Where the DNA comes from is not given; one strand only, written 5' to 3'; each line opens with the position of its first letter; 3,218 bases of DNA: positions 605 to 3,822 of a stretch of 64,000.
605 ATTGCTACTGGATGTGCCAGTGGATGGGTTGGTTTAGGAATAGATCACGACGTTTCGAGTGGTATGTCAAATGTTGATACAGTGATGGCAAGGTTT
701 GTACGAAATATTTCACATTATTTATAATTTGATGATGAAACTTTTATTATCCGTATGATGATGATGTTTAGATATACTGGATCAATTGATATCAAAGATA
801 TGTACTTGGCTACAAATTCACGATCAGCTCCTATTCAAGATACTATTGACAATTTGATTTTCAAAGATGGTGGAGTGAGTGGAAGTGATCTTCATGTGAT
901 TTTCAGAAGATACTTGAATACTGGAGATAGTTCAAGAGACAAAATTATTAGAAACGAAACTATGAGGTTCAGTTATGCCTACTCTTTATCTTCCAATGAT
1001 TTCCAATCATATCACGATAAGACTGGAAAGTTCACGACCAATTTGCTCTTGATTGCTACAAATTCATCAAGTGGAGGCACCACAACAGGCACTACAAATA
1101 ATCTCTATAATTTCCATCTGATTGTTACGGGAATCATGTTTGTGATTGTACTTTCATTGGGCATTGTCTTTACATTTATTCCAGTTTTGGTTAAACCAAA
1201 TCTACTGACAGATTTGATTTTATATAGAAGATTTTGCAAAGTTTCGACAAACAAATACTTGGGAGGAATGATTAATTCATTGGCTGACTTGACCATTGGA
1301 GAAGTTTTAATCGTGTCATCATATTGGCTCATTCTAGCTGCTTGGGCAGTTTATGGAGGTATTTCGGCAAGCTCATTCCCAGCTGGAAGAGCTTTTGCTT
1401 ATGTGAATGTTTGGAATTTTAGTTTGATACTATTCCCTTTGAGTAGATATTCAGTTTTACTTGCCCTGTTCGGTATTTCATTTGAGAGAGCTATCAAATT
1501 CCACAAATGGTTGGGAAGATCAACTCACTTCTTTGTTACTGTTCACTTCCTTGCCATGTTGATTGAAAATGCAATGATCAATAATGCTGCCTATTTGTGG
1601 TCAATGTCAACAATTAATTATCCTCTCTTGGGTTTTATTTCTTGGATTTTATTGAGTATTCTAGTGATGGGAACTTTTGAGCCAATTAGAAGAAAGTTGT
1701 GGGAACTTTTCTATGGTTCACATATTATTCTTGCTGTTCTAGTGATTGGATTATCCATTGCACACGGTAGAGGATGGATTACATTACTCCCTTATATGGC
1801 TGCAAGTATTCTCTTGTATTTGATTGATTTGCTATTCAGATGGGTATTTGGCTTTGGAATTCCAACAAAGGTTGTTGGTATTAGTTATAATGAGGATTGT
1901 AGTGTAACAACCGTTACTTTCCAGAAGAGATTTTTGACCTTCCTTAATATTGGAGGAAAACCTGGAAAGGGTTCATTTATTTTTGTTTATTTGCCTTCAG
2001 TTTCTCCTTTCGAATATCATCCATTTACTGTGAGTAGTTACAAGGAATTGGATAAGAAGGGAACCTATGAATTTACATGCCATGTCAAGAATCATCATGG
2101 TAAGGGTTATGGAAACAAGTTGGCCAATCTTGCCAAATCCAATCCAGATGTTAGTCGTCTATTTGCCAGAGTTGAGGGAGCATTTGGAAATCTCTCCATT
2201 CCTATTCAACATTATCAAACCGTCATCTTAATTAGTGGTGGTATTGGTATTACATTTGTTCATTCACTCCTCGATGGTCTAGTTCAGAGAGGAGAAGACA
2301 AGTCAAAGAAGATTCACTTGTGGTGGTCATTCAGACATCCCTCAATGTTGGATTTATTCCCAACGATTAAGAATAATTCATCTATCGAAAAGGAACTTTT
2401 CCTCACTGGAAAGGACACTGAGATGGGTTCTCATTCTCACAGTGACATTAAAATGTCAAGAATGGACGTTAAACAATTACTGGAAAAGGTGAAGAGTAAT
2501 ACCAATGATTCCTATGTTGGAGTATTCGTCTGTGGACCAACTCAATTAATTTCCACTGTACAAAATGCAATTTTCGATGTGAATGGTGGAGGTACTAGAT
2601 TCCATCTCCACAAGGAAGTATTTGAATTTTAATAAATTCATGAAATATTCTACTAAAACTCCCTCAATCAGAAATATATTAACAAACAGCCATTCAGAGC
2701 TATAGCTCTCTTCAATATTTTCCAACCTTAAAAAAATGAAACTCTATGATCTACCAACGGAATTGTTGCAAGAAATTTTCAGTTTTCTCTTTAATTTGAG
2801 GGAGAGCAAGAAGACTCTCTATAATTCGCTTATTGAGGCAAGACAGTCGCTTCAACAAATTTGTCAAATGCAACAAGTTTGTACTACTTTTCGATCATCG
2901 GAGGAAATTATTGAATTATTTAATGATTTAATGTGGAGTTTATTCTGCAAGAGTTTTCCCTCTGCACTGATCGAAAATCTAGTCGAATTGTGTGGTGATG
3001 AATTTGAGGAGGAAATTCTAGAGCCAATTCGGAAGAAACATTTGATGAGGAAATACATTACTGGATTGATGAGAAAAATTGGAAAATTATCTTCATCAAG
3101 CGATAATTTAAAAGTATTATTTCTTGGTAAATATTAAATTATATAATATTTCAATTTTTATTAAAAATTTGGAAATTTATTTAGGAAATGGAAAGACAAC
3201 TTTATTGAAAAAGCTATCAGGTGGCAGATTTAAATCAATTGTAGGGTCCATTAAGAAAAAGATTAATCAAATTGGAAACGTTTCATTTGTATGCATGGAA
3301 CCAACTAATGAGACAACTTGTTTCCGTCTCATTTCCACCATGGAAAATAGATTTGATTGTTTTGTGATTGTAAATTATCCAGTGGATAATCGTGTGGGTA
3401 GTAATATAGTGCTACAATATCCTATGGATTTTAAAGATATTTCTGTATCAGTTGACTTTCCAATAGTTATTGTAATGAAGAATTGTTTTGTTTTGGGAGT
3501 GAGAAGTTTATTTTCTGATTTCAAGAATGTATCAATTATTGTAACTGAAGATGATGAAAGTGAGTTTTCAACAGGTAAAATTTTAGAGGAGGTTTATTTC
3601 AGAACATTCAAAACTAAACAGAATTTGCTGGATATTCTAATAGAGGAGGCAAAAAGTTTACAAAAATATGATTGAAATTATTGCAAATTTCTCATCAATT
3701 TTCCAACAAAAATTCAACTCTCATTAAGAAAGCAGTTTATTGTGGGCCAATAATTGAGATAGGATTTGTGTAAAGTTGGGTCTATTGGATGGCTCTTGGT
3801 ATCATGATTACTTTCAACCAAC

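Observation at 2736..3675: F-box fused to a degenerate Arf/Arl-like pseudo-GTPase domain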

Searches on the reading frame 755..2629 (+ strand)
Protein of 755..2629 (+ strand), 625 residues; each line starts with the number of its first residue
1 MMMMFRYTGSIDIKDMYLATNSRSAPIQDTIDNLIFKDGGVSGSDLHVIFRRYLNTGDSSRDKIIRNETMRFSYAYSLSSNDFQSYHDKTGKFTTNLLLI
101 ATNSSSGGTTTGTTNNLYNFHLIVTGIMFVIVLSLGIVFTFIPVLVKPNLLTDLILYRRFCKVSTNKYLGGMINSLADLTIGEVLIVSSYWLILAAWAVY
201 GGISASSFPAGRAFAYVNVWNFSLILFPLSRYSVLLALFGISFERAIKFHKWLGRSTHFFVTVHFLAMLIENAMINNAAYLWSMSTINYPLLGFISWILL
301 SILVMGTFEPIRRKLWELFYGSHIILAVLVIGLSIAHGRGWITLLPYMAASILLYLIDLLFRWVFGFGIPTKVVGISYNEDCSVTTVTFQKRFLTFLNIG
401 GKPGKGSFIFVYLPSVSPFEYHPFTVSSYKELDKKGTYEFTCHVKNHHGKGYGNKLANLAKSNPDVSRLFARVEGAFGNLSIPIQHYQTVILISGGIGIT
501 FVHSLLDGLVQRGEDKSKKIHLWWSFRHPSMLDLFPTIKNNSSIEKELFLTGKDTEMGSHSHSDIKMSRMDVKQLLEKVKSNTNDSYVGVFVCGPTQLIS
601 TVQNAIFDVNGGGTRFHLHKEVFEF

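Call 6: search_protein_families(library=pfam, proteins=[window:755-2629:+], max_evalue=10)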
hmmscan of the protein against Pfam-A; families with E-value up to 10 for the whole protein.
window:755-2629:+ (625 aa): 5 families
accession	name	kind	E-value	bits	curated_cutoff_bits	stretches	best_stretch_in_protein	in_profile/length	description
PF01794.25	Ferric_reduct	-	1.4e-19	70.8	28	1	216-332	3-119/121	Ferric reductase like transmembrane component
PF08030.17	NAD_binding_6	-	1.6e-16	61.2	22.2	2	487-563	1-87/156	Ferric reductase NAD binding domain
PF03351.22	DOMON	-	3.6e-06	27.6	32.7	1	2-76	48-123/124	DOMON domain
PF00175.26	NAD_binding_1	-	1.6e-05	25.9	22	1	492-603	1-108/109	Oxidoreductase NAD-binding domain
PF08022.18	FAD_binding_8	-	2.3e-05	24.9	22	1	405-435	32-63/109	FAD-binding domain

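Call 43: find_homologous_proteins(query=window:755-2629:+, max_evalue=1e-20)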
Query window:755-2629:+ (625 aa): 19 proteins with E <= 1e-20 among 8000 candidates.
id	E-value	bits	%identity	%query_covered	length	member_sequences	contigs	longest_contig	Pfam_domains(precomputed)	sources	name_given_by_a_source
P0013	0.0e+0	1405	100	100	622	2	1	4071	PF01794.26,PF08022.19,PF00175.27,PF08030.18,PF03351.23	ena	-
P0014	2.0e-253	861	60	100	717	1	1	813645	PF01794.26,PF08022.19,PF08030.18,PF03351.23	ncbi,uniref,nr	ncbi:hypothetical protein C9374_011428 [Naegleria lovaniensis]|uniref:FAD-binding FR-type domain-con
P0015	1.3e-242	825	58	100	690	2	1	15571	PF01794.26,PF08022.19,PF08030.18,PF03351.23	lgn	-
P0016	4.2e-232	790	58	99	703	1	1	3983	PF01794.26,PF08022.19,PF00175.27,PF08030.18,PF03351.23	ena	-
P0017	5.0e-181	622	46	96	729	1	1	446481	PF01794.26,PF08022.19,PF00175.27,PF08030.18,PF03351.23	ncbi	ncbi:hypothetical protein ABK040_009854 [Willaertia magna]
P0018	5.6e-149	516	41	100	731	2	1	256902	PF01794.26,PF08022.19,PF00175.27,PF08030.18,PF03351.23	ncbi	ncbi:hypothetical protein ABK040_002748 [Willaertia magna]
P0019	3.2e-147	510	43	100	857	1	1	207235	PF01794.26,PF08022.19,PF00175.27,PF08030.18,PF03351.23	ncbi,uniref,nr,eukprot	ncbi:predicted protein [Naegleria gruberi]|uniref:Predicted protein n=1 Tax=Naegleria gruberi TaxID=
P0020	2.3e-142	494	40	98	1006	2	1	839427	PF01794.26,PF08030.18,PF03351.23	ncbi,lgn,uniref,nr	ncbi:hypothetical protein FDP41_002021 [Naegleria fowleri]|uniref:DOMON domain-containing protein n=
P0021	3.2e-139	484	41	99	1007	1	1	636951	PF01794.26,PF08030.18,PF03351.23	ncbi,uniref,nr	ncbi:hypothetical protein C9374_005039 [Naegleria lovaniensis]|uniref:DOMON domain-containing protei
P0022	4.9e-122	427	39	98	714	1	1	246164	PF01794.26,PF08022.19,PF08030.18,PF03351.23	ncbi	ncbi:hypothetical protein ABK040_005922 [Willaertia magna]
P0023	2.8e-115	405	35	96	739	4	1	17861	PF01794.26,PF08022.19,PF00175.27,PF08030.18,PF03351.23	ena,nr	nr:unnamed protein product [Naegleria fowleri]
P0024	3.4e-103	365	35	96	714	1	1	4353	PF01794.26,PF08022.19,PF00175.27,PF08030.18,PF03351.23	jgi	-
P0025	7.1e-100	354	37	92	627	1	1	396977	PF01794.26,PF08030.18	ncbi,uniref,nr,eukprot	ncbi:predicted protein [Naegleria gruberi]|uniref:Predicted protein n=1 Tax=Naegleria gruberi TaxID=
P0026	3.6e-97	345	35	100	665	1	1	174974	PF01794.26,PF08022.19,PF08030.18,PF03351.23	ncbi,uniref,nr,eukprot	ncbi:predicted protein [Naegleria gruberi]|uniref:Predicted protein n=1 Tax=Naegleria gruberi TaxID=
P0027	1.5e-87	313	33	100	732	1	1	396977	PF01794.26,PF08030.18,PF03351.23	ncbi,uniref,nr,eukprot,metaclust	ncbi:predicted protein [Naegleria gruberi]|uniref:Predicted protein n=1 Tax=Naegleria gruberi TaxID=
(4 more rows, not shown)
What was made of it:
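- Organism: Neighbouring NOX gene matches N. lovaniensis at 60% and Willaertia at 46% (call 43).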

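Call 44: find_encoding_contigs(protein=P0014, flank=10000, max_places=3)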
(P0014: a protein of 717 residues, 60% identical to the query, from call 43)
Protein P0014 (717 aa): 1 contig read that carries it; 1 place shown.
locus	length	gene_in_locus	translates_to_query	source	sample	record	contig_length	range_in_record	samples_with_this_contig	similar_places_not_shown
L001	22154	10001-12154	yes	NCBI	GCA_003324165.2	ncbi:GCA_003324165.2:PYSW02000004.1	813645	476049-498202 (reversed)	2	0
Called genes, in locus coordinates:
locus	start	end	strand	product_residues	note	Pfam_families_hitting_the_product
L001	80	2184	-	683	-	PF00646:F-box (weak), PF12937:F-box-like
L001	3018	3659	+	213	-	PF07534:TLD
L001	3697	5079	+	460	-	-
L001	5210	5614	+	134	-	PF06108:DUF952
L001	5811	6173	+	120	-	-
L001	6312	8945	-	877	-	PF02845:CUE (weak)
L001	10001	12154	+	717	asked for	PF03351:DOMON, PF01794:Ferric_reduct, PF08022:FAD_binding_8 (weak), PF08030:NAD_binding_6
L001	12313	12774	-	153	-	PF00011:HSP20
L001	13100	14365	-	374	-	PF00590:TP_methylase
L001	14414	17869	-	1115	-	PF00069:Pkinase, PF00566:RabGAP-TBC, PF23436:RabGap-TBC_2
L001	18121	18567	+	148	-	PF13499:EF-hand_7 (weak), PF00036:EF-hand_1 (weak), PF13405:EF-hand_6 (weak), PF13499:EF-hand_7 (weak)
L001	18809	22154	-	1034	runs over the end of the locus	PF00899:ThiF, PF16190:E1_FCCH, PF16191:E1_4HB, PF00899:ThiF, PF10585:UBA_E1_SCCH, PF09358:E1_UFD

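Call 45: find_encoding_contigs(protein=P0015, flank=10000, max_places=3)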
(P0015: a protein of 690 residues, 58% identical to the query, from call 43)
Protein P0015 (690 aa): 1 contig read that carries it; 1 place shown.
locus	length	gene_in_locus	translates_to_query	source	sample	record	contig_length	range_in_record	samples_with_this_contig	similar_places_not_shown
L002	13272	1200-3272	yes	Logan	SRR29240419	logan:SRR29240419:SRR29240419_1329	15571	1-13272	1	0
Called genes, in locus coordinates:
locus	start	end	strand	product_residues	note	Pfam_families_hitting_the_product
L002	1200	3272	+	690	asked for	PF03351:DOMON, PF01794:Ferric_reduct, PF08022:FAD_binding_8 (weak), PF08030:NAD_binding_6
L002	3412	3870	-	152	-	PF00011:HSP20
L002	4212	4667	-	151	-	PF00590:TP_methylase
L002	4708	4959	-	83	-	-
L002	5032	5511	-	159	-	-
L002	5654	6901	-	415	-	PF00566:RabGAP-TBC, PF23436:RabGap-TBC_2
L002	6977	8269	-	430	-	PF00069:Pkinase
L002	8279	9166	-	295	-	-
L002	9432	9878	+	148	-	PF00036:EF-hand_1 (weak), PF13405:EF-hand_6 (weak), PF13499:EF-hand_7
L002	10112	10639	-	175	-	PF09358:E1_UFD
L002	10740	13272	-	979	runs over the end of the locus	PF00899:ThiF, PF16190:E1_FCCH, PF16191:E1_4HB, PF00899:ThiF, PF10585:UBA_E1_SCCH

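Call 46: find_encoding_contigs(protein=P0013, flank=10000, max_places=5)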
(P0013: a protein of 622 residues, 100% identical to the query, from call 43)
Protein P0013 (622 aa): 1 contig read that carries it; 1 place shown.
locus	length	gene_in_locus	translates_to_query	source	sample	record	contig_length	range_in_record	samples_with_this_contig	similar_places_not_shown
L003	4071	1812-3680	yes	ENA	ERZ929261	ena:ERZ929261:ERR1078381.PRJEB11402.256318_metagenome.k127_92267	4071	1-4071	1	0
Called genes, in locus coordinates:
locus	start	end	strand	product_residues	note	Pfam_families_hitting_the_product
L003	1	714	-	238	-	?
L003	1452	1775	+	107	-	-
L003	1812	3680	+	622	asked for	PF03351:DOMON (faint), PF01794:Ferric_reduct, PF08022:FAD_binding_8 (faint), PF08030:NAD_binding_6, PF00175:NAD_binding_1 (faint)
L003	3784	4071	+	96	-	?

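Call 47: find_encoding_contigs(protein=P0016, flank=10000, max_places=5)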
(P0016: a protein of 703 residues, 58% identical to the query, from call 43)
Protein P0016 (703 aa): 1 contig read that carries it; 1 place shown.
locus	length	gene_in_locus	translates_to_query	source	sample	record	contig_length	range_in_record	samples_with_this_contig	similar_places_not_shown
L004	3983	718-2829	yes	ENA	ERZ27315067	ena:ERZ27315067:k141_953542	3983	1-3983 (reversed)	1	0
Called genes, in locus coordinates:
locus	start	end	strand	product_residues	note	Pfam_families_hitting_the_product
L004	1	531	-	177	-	?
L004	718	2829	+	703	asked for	PF03351:DOMON, PF01794:Ferric_reduct, PF08022:FAD_binding_8 (weak), PF00175:NAD_binding_1 (weak), PF08030:NAD_binding_6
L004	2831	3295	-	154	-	PF00590:TP_methylase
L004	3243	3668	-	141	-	PF00590:TP_methylase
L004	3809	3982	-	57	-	?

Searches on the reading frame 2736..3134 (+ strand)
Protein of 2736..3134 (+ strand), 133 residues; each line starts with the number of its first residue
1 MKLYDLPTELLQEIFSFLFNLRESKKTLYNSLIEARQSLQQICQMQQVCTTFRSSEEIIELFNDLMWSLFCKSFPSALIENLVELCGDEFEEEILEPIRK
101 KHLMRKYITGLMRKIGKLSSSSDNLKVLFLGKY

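Call 32: find_encoding_contigs(protein=window:2736-3134:+, flank=10000, max_places=6)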
Protein window:2736-3134:+ (133 aa): no gene with exactly this product is on record in the collection.

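Call 49: find_related_loci(query=window:2736-3125:+, collection=metagenome_contigs, flank=5000)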
Query window:2736-3125:+ (130 aa) in metagenome_contigs; peptide patterns used: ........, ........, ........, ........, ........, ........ (x = any residue, [..] = any of these).
360 stretches matched a pattern, but none encodes a relative of the query by tblastn (E <= 1e-3).

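Call 57: search_protein_families(library=pfam, proteins=[window:2736-3110:+], max_evalue=10)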
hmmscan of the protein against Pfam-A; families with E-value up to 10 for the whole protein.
seq(125 aa): 6 families
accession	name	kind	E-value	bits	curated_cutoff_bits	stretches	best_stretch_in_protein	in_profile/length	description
PF12937.12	F-box-like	-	1.2e-05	25.4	24.3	1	4-54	2-33/47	F-box-like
PF00646.38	F-box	-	0.00028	21.1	20.5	1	4-18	2-16/43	F-box domain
PF05478.16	Prominin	-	0.0085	14.7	34.3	1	9-61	253-311/799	Prominin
PF13013.11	F-box-like_2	-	0.0098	16.3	21.6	1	2-68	21-86/107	F-box-like domain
PF14922.11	FWWh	-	0.033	14.5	25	1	26-75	11-60/150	Protein of unknown function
PF06134.17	RhaA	-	0.17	11.5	22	1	14-95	334-414/417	L-rhamnose isomerase (RhaA)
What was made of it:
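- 2745..2897 (+): F-box (residues 4-54), with an insertion of about 18 aa between helix 1 and the QVCTTF helix. On the N-terminal 125 aa alone, PF12937 scores 25.4 and PF00646 scores 21.1, both above cutoff (call 57).
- On F-box (Pfam PF12937 / PF00646): On the N-terminal 125 aa alone, PF12937 scores 25.4 and PF00646 scores 21.1 against a cutoff of 20.5 (call 57).
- Checked: On the N-terminal 125 aa alone, PF12937 scores 25.4 and PF00646 scores 21.1, both above their cutoffs (call 57).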

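Call 66: predict_structure(protein=window:2736-3125:+)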
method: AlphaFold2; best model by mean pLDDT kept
length: 130 residues; sequences in the alignment: 1
mean_pLDDT: 45.2   pTM: 0.29
mean pLDDT of the five models: 45.2, 45.1, 43.4, 43.1, 42.8
residues with pLDDT >= 90: 0; 70-90: 0; 50-70: 19; < 50: 111
segments of 3 or more residues with pLDDT < 50: 1-6, 8-10, 18-36, 38-64, 67-90, 92-94, 102-113, 118-130
pLDDT, mean of each block of 10 residues (from residue 1): 44 50 41 46 42 43 48 44 45 51 45 46 42
secondary structure, 60 per line:
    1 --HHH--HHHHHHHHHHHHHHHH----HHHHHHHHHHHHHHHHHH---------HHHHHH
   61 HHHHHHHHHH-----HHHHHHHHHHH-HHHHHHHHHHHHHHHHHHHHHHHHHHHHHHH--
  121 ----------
elements in order: H8-23 H28-45 H55-70 H76-86 H88-118
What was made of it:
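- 2898..3077 (+): Linker, residues 55-114, predicted all-helical at low confidence. AF2 single-sequence model, pLDDT 45, helices only (call 66).
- Tried and rejected: AF2 on exon 1 gave pLDDT 45.2 (call 66).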

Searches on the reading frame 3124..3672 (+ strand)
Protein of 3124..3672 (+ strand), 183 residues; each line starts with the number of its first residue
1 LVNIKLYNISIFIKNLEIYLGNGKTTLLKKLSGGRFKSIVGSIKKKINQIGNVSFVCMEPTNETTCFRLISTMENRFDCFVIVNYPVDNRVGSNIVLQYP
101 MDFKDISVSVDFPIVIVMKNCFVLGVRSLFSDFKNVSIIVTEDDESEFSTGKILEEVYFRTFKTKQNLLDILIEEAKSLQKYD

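Call 18: search_protein_representatives(protein=window:3181-3672:+)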
Query: 164 residues. Proteins with E-value up to 0.001 (for the whole library): 1; up to 1e-10: 0; up to 1e-30: 0. The best 1 are listed.
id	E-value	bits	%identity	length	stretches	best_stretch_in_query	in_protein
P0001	1.2e-04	38.2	36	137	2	43-95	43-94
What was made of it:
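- No Arf relatives appear among 1.84 billion representatives (call 18).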

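Call 33: predict_structure(protein=window:3124-3672:+)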
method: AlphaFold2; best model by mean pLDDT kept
length: 183 residues; sequences in the alignment: 1
mean_pLDDT: 31.5   pTM: 0.22
mean pLDDT of the five models: 31.5, 30.2, 29.0, 27.2, 27.2
residues with pLDDT >= 90: 0; 70-90: 0; 50-70: 0; < 50: 183
segments of 3 or more residues with pLDDT < 50: 1-183
pLDDT, mean of each block of 10 residues (from residue 1): 26 24 27 29 28 31 34 33 34 28 32 36 31 33 34 30 37 42 32
secondary structure, 60 per line:
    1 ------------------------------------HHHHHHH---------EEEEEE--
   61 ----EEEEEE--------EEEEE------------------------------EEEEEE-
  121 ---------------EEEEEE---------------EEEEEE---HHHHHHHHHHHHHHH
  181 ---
elements in order: H37-43 E53-58 E65-70 E79-83 E114-119 E136-141 E157-162 H166-180
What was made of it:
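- AF2 models are unusable, with pLDDT 31.5 and 45.2 (calls 33, 66).
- On ARF family GTPases (Pfam PF00025): AF2 without homologues gave pLDDT 31.5 (call 33).
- On PseudoGTPases (GTPase fold retained, nucleotide binding or hydrolysis lost): The fold is not shown (call 33).
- Tried and rejected: AlphaFold2: AF2 on the 183-aa ORF gave pLDDT 31.5 (call 33).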

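Call 48: find_related_loci(query=window:3181-3672:+, collection=metagenome_contigs, flank=5000)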
Query window:3181-3672:+ (164 aa) in metagenome_contigs; peptide patterns used: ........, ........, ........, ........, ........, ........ (x = any residue, [..] = any of these).
188 stretches matched a pattern, but none encodes a relative of the query by tblastn (E <= 1e-3).
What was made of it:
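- Tried and rejected: Two JGI metagenome scans, one with exon 2 and one with exon 1, also found nothing (calls 48, 49).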

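Call 57: search_protein_families(library=pfam, proteins=[window:3217-3672:+], max_evalue=10)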
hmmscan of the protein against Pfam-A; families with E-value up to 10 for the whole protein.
seq(152 aa): 1 family
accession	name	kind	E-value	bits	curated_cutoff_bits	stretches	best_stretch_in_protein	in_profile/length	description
PF17904.7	KH_9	-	0.067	14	24.2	1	94-139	33-78/85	FMRP KH0 domain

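Call 64: find_encoding_contigs(protein=P0001, flank=5000, max_places=3)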
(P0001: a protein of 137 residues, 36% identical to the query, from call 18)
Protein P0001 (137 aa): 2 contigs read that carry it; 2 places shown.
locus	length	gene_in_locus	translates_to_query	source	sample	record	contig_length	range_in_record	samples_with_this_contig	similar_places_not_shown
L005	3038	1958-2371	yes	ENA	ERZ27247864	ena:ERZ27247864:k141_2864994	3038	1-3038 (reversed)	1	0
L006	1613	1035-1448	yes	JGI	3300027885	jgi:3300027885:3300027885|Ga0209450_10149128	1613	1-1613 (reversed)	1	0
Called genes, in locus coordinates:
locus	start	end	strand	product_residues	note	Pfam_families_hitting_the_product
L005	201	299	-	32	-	-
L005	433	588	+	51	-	-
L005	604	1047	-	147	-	-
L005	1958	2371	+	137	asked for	-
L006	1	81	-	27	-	?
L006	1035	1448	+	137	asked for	-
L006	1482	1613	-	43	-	?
